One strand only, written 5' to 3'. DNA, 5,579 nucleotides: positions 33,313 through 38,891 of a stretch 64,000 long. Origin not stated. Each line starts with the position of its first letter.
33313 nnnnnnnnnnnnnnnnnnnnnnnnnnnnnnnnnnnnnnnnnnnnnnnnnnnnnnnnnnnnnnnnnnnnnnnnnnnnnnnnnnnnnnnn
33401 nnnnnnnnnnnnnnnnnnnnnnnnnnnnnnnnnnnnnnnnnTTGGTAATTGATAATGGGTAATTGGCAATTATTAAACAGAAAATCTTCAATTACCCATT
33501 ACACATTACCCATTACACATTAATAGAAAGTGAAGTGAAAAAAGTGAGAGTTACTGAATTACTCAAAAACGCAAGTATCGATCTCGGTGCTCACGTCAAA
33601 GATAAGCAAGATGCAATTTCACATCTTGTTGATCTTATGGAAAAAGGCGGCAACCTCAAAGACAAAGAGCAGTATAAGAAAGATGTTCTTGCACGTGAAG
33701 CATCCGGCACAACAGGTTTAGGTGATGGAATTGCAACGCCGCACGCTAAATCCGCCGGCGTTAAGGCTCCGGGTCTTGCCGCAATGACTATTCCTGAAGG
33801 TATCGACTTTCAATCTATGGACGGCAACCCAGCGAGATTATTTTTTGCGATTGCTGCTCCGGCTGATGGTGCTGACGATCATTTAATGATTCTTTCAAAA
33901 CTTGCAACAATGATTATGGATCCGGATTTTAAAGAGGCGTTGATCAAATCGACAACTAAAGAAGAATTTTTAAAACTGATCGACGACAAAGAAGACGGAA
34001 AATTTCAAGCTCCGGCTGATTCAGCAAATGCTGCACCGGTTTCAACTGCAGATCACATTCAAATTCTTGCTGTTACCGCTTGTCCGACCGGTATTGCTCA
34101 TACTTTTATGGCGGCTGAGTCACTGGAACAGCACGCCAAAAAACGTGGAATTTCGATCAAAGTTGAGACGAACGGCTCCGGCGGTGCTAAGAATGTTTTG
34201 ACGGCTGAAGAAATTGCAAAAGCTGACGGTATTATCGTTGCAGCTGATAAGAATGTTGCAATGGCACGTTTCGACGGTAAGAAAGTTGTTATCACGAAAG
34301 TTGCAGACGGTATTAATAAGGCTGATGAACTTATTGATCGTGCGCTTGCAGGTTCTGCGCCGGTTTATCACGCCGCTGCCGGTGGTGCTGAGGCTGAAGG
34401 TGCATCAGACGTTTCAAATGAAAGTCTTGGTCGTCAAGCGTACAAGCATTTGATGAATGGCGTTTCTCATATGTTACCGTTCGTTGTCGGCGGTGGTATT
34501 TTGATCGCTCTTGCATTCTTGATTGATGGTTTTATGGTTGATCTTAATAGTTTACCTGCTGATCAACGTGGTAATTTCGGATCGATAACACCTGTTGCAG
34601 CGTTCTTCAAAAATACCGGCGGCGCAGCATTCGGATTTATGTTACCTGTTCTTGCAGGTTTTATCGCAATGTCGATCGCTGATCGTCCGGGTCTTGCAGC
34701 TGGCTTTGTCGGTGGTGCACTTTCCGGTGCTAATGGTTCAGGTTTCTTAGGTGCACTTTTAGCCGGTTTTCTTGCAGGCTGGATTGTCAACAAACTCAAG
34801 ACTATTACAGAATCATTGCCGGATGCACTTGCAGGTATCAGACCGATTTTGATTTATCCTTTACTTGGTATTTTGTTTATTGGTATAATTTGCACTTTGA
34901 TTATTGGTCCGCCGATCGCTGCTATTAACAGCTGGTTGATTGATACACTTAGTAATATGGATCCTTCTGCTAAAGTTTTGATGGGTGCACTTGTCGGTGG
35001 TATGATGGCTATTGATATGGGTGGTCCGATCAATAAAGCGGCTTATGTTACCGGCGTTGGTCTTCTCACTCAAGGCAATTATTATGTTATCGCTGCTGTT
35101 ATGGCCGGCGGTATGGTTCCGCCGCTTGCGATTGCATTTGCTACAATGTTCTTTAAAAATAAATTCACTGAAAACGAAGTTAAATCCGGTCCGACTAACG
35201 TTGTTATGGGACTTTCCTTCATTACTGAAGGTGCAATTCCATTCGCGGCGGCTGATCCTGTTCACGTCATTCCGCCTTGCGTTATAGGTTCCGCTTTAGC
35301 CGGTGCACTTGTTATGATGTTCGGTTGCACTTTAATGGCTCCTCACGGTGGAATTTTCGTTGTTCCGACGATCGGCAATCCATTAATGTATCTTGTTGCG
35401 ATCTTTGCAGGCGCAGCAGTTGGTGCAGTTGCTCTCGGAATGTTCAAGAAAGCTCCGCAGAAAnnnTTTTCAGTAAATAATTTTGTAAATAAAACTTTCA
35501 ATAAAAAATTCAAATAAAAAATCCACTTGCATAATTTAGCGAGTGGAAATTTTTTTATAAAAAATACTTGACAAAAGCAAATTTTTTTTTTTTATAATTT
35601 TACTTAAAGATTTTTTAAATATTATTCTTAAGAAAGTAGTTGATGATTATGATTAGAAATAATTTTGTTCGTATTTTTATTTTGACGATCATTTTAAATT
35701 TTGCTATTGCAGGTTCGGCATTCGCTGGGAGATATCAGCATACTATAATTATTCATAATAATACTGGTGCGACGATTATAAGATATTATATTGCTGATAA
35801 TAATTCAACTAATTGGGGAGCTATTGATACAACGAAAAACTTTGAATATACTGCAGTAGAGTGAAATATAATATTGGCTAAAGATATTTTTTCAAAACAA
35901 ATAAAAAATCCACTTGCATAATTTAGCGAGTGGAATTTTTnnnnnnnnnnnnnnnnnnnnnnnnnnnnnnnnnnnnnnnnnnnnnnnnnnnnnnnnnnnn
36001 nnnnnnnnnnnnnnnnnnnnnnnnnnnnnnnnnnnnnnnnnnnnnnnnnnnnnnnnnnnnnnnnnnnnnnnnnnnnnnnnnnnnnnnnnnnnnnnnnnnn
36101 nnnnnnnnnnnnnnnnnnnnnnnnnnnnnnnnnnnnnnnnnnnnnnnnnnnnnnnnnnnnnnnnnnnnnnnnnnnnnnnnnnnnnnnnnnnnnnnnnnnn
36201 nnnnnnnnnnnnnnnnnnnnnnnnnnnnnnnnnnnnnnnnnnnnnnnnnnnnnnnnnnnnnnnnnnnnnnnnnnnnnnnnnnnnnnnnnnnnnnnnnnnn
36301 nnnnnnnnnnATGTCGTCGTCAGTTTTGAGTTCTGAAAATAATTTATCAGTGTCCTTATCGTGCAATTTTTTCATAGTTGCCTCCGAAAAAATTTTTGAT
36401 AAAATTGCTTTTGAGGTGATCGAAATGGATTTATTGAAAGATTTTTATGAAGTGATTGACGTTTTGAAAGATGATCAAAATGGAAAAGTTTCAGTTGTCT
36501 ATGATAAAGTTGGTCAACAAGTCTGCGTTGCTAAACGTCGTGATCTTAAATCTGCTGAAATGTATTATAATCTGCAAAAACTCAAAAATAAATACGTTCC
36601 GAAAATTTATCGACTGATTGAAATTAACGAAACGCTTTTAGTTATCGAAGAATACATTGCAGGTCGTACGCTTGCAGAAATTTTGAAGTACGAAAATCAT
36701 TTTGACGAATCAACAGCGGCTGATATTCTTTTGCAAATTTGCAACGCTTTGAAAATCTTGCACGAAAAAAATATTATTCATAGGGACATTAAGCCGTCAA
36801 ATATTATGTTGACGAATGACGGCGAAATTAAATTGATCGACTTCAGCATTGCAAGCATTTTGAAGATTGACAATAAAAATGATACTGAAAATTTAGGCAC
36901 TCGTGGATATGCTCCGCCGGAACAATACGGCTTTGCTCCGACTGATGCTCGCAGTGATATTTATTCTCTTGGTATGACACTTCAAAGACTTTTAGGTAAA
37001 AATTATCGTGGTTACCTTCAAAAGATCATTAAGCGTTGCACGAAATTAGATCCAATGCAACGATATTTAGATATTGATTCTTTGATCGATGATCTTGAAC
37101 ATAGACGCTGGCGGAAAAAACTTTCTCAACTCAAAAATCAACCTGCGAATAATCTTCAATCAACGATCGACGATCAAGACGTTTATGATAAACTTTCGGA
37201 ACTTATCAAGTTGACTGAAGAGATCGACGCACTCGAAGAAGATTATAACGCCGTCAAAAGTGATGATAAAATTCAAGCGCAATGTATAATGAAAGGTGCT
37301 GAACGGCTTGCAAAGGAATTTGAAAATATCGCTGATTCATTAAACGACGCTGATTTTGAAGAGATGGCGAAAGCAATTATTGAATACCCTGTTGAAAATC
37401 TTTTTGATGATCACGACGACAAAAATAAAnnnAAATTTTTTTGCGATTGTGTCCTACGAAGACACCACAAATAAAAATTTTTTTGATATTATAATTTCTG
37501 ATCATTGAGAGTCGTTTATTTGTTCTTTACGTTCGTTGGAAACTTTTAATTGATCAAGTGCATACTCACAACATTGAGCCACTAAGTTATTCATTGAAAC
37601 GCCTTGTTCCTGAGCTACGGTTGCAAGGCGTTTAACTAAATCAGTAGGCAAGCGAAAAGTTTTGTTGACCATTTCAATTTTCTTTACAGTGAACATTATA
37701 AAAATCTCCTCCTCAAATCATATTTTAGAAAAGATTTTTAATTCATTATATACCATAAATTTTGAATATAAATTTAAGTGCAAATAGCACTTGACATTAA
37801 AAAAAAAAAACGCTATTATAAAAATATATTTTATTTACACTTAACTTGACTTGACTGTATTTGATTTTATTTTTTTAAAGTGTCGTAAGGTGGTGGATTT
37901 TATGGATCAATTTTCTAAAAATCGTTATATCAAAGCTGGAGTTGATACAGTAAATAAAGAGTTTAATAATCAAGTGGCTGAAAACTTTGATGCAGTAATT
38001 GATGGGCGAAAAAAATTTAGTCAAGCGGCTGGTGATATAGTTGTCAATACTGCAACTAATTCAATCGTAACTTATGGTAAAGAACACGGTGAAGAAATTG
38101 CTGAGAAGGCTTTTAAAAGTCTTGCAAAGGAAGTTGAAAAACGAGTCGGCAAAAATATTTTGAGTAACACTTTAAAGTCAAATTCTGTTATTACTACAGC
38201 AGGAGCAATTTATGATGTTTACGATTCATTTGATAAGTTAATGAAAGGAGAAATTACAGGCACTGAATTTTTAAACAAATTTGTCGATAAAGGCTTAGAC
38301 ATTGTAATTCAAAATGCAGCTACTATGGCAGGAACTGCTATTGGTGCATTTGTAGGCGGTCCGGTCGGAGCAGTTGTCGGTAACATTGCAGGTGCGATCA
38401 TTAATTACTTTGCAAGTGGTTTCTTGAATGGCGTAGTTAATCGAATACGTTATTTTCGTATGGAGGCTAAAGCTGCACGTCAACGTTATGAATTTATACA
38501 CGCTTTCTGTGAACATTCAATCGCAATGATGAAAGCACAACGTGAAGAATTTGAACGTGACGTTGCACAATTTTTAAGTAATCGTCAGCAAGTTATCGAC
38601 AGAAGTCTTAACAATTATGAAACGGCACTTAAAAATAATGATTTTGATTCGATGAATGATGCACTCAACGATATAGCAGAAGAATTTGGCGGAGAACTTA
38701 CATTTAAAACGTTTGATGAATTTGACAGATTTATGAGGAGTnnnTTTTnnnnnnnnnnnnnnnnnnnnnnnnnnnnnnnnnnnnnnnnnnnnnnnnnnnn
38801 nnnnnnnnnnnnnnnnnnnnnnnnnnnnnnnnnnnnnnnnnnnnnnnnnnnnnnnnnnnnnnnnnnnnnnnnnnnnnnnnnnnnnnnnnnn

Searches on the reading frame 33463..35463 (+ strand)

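Call 49: search_protein_families(library=pfam, proteins=[window:33463-35463:+], max_evalue=0.001)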
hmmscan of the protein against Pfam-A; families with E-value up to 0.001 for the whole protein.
window:33463-35463:+ (667 aa): 4 families
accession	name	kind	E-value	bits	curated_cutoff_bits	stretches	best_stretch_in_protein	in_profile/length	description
PF00359.27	PTS_EIIA_2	-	5.1e-38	130.7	27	1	33-175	2-143/144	Phosphoenolpyruvate-dependent sugar phosphotransferase system, EIIA 2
PF02378.23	PTS_EIIC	-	1.7e-23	83.7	30.7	1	332-609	2-319/319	Phosphotransferase system, EIIC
PF02302.22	PTS_IIB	-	7.2e-21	75.1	23.6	1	203-292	2-89/90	PTS system, Lactose/Cellobiose specific IIB subunit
PF25554.1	PTS_EIIB_BC_N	-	7.9e-06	26.4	27.4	1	210-298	12-85/88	PTS system fructose specific EIIB'BC N-terminal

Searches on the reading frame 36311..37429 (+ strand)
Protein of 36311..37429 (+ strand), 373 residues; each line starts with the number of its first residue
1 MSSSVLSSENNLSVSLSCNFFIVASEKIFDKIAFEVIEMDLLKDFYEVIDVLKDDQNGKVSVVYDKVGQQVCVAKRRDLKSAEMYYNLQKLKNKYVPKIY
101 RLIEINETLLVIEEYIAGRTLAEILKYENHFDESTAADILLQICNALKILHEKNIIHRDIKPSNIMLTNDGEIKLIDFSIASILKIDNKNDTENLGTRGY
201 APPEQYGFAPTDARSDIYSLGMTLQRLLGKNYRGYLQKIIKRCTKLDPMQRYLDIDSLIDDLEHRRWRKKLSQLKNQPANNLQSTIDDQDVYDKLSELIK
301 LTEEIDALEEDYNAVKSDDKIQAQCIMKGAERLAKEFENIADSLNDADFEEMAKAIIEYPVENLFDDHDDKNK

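Call 49: search_protein_families(library=pfam, proteins=[window:36311-37429:+], max_evalue=0.001)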
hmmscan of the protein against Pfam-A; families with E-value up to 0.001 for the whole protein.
window:36311-37429:+ (373 aa): 6 families
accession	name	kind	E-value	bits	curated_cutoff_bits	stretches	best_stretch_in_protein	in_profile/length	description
PF00069.31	Pkinase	-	6e-35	121.4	31.7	1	86-231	50-194/263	Protein kinase domain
PF07714.23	PK_Tyr_Ser-Thr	-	1.1e-21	77.7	23.1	1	81-228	48-198/258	Protein tyrosine and serine/threonine kinase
PF03109.22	ABC1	-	5.6e-10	39.2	22.9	1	82-190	118-223/244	ABC1 atypical kinase-like domain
PF14531.12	Kinase-like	-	1.1e-07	31.8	25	1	126-208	135-215/289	Kinase-like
PF06293.20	Kdo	-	1.9e-05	24.6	21.3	1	108-195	92-183/207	Lipopolysaccharide kinase (Kdo/WaaP) family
PF17667.7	Pkinase_fungal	-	2e-05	23.9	24.1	1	143-198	295-357/387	Fungal protein kinase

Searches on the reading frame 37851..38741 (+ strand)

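Call 49: search_protein_families(library=pfam, proteins=[window:37851-38741:+], max_evalue=0.001)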
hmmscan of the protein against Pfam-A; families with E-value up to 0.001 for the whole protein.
window:37851-38741:+ (297 aa): 0 families

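Call 60: search_protein_families(library=ncbifam, proteins=[window:37851-38741:+], max_evalue=0.01)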
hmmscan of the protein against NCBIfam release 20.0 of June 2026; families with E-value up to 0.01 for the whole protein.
window:37851-38741:+ (297 aa): 1 family
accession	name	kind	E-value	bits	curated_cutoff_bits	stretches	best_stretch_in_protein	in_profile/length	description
TIGR03789.1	pdsO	hypoth_equivalog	0.00032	20.5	152.2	1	160-186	49-75/243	sortase-associated OmpA-like protein PdsO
